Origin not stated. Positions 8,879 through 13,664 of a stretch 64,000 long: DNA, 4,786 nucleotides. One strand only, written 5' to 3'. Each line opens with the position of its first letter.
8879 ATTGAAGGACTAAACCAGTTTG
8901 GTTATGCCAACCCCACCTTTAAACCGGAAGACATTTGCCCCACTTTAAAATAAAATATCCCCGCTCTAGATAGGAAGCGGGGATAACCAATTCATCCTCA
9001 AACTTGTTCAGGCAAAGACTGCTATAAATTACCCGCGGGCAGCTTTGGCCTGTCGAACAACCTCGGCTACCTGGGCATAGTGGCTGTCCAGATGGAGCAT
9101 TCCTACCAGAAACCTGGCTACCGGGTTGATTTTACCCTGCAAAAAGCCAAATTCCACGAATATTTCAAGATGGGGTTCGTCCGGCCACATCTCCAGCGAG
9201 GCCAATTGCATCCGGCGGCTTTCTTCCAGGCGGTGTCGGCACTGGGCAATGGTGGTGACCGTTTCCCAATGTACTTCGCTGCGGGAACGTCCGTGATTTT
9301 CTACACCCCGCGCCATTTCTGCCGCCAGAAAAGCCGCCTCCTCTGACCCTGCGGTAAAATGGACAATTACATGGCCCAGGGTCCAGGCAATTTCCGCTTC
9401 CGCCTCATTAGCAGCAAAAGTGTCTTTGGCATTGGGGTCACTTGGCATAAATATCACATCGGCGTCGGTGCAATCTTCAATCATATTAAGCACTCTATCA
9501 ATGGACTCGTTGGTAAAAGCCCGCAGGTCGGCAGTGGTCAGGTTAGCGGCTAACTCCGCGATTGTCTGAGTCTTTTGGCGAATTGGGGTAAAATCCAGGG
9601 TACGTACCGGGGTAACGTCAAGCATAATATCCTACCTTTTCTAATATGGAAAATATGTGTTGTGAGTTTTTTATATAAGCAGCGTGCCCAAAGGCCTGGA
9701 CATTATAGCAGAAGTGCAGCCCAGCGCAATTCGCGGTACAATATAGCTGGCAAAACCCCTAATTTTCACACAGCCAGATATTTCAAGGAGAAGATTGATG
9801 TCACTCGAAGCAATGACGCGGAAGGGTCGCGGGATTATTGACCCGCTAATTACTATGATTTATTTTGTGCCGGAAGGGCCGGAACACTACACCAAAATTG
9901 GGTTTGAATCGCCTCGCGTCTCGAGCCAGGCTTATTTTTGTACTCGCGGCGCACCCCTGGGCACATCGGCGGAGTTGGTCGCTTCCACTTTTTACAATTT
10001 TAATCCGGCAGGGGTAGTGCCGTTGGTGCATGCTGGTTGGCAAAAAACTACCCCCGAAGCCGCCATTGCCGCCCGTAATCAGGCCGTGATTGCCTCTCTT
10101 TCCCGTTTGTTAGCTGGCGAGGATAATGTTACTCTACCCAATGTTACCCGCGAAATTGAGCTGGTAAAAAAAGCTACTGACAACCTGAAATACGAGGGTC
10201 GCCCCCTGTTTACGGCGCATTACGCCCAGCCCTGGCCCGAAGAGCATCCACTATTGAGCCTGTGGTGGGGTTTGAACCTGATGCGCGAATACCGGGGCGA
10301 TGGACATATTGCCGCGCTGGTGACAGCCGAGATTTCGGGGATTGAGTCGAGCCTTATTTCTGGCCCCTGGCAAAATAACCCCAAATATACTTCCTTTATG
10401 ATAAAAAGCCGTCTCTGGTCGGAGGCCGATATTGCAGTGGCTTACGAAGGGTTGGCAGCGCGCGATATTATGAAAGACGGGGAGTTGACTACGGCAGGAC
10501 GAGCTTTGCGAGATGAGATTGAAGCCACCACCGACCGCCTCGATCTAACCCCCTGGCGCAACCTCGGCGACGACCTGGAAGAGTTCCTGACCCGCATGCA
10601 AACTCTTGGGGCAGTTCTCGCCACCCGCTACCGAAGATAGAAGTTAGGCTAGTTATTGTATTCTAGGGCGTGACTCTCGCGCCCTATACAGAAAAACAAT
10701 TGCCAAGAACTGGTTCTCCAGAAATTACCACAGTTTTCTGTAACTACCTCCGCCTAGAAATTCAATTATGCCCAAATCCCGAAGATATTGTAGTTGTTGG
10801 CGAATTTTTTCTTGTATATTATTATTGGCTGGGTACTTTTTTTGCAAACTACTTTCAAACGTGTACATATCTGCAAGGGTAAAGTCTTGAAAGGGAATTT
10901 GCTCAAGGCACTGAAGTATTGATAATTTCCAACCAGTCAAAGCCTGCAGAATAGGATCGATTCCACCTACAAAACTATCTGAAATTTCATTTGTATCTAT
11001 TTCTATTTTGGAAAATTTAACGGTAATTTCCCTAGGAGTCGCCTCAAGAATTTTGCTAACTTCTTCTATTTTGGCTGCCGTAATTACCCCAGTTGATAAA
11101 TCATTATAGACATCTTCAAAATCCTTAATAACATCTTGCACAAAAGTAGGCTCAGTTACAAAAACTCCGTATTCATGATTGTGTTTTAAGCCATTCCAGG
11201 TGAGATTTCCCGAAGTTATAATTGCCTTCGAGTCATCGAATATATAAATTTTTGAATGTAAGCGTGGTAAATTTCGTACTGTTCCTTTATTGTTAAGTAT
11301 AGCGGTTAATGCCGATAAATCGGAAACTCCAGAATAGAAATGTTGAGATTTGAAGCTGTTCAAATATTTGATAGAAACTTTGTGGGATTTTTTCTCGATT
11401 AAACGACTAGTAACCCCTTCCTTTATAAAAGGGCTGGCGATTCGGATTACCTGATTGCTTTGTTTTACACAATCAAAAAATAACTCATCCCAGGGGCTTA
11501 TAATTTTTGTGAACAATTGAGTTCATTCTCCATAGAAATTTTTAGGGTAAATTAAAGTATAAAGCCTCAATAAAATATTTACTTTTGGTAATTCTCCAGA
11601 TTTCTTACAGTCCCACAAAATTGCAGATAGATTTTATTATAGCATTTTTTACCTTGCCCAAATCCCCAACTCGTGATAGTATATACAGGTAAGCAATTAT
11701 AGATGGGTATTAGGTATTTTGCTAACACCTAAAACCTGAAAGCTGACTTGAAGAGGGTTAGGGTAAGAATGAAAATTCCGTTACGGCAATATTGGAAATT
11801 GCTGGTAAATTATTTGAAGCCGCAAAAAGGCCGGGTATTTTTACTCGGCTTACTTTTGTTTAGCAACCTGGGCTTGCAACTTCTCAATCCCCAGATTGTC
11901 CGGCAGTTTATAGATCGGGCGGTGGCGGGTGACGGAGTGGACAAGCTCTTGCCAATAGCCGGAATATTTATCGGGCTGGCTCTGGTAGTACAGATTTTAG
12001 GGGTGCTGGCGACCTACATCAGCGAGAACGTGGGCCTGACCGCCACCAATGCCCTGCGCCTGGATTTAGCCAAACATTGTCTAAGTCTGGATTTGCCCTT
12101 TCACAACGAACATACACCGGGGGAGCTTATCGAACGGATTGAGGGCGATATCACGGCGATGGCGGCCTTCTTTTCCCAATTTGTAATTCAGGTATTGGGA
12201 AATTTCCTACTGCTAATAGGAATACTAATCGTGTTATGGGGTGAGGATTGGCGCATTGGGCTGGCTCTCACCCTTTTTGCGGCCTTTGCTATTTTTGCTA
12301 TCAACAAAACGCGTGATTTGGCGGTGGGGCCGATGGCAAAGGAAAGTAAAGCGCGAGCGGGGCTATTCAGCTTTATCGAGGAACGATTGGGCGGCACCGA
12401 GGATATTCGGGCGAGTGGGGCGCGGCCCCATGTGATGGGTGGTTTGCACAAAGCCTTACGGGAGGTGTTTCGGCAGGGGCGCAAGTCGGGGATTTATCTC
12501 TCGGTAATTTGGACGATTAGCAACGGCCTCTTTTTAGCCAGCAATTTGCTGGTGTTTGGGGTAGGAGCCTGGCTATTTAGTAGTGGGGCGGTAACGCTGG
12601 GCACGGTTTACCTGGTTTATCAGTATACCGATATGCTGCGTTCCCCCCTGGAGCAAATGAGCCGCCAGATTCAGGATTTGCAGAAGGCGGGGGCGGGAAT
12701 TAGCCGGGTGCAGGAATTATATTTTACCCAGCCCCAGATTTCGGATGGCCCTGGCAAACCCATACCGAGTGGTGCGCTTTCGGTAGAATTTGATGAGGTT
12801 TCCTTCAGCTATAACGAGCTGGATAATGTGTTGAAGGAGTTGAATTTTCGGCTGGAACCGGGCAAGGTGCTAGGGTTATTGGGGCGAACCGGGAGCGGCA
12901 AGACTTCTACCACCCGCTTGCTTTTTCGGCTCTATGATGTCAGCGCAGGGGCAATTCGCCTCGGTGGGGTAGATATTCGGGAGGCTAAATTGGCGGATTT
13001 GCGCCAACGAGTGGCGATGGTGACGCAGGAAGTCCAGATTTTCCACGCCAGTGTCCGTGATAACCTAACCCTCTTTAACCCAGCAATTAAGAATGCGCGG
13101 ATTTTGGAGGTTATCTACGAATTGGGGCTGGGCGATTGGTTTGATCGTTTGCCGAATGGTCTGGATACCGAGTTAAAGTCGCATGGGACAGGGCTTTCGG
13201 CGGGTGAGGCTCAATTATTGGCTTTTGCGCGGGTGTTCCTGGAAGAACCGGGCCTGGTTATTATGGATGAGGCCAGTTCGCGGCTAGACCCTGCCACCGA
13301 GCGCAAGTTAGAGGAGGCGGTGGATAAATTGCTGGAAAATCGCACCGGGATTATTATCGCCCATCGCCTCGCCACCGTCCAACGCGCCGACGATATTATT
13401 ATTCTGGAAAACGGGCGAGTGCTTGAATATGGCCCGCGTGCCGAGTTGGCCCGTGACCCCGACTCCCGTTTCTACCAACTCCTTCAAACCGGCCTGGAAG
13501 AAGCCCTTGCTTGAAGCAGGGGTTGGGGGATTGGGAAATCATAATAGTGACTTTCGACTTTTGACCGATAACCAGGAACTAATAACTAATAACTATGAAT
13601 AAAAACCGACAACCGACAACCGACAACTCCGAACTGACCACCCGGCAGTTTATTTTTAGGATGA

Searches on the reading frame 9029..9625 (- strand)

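Call 73: search_protein_families(library=pfam, proteins=[window:9029-9625:-], max_evalue=0.001)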
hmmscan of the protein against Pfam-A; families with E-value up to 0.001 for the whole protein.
window:9029-9625:- (198 aa): 1 family
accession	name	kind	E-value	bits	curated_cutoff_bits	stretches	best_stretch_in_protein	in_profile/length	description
PF12867.12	DinB_2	-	4.2e-07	30.9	24.8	1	41-186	5-128/128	DinB superfamily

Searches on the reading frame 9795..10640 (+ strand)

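Call 73: search_protein_families(library=pfam, proteins=[window:9795-10640:+], max_evalue=0.001)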
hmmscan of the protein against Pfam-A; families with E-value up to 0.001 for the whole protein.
window:9795-10640:+ (281 aa): 1 family
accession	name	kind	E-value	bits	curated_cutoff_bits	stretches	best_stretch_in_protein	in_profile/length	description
PF21863.2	HTH_67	-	4.5e-74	249.9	27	1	12-276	5-262/268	Helix-turn-helix family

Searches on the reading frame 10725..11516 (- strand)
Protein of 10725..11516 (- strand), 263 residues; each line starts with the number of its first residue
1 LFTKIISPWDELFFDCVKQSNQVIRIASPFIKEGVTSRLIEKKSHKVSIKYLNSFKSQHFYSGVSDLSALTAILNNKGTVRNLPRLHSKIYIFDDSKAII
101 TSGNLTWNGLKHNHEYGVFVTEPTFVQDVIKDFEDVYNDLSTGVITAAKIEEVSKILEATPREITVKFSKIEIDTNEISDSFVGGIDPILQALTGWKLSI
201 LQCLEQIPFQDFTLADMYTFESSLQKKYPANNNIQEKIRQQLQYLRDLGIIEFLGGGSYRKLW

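Call 73: search_protein_families(library=pfam, proteins=[window:10725-11516:-], max_evalue=0.001)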
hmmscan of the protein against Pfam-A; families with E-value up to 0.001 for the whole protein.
window:10725-11516:- (263 aa): 4 families
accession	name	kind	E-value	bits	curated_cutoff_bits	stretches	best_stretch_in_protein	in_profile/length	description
PF17726.7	DpnI_C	-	4.2e-30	104.2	23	1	195-261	4-70/70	Dam-replacing HTH domain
PF13091.12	PLDc_2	-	9.2e-15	55.1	27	1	16-135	4-130/132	PLD-like domain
PF09565.16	RE_NgoFVII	-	6.6e-07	29.2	23.8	1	26-139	21-151/162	NgoFVII restriction endonuclease N-terminal PLD domain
PF00614.28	PLDc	-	0.00078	19.8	21.9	0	85-108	4-27/28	Phospholipase D Active site motif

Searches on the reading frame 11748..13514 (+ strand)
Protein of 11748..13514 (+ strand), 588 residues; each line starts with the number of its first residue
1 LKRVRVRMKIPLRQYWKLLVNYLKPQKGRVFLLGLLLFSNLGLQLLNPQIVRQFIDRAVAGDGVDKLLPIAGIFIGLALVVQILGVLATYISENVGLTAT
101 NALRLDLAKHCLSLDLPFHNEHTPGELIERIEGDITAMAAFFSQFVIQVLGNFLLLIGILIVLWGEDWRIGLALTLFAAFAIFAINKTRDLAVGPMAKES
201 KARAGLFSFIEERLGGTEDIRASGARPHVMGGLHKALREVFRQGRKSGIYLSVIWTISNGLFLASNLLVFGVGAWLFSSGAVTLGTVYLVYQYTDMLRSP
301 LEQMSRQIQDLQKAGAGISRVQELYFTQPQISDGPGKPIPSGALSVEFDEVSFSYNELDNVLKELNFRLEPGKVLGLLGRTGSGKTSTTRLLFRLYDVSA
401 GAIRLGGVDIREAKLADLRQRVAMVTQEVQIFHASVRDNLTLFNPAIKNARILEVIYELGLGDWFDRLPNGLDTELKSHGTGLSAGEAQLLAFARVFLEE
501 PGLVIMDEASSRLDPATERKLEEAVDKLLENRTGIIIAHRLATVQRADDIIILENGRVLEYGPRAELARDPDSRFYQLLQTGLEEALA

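Call 14: search_protein_families(library=ncbifam, proteins=[window:11748-13514:+], max_evalue=0.00001)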
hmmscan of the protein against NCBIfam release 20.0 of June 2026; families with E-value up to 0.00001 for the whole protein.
window:11748-13514:+ (588 aa): 168 families (the best 25 are shown)
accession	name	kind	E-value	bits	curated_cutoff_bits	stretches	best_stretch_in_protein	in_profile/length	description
TIGR02204.1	MsbA_rel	hypoth_equivalog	1.3e-82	278.3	780.4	1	17-570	7-564/576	ABC transporter, permease/ATP-binding protein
TIGR02203.1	MsbA_lipidA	equivalog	1.3e-82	278.1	602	1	16-568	2-556/572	lipid A export permease/ATP-binding protein MsbA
NF010178.0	PRK13657.1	equivalog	4.9e-75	253.1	733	1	12-581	4-569/588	glucan ABC transporter ATP-binding protein/ permease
TIGR03796.1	NHLM_micro_ABC1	equivalog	2.9e-74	250.6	853.3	1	14-578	140-708/710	NHLP family bacteriocin export ABC transporter peptidase/permease/ATPase subunit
TIGR03375.1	type_I_sec_LssB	subfamily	5.6e-74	249.7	693.1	1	46-567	167-688/696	type I secretion system permease/ATPase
NF052233.1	CphA_assoc_ABC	equivalog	1.3e-73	248.6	880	1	19-581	175-742/766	cyanophycin metabolism-associated ABC transporter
TIGR01846.1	type_I_sec_HlyB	subfamily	2.8e-70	237.5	725.55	1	43-580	154-690/694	type I secretion system permease/ATPase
TIGR00958.1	3a01208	subfamily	7.8e-70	236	874.6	1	19-578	152-710/711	antigen peptide transporter 2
NF045513.1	HepA_fam_ABC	equivalog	2.9e-69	234.1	725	1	53-568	77-596/610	heterocyst formation ABC transporter subunit HepA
NF008056.1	PRK10790.1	equivalog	1.8e-66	224.9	746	1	17-581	12-574/584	SmdB family multidrug efflux ABC transporter permease/ATP-binding protein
NF008381.0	PRK11176.1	equivalog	6.6e-66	222.9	867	1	51-570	48-568/582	lipid A ABC transporter ATP-binding protein/permease MsbA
TIGR02857.1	CydD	equivalog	1.5e-65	222.2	435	1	32-552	7-528/529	thiol reductant ABC exporter subunit CydD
NF000475.1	tet_ABC_46_B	exception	2.3e-59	201.5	1250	1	30-568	23-561/578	tetracycline efflux ABC transporter Tet(46) subunit B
NF008364.0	PRK11160.1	equivalog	1.7e-57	195.3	630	1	103-580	95-573/575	heme ABC transporter ATP-binding protein/permease CydC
TIGR02868.1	CydC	equivalog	1.4e-56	192.2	329.05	1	95-541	80-530/530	thiol reductant ABC exporter subunit CydC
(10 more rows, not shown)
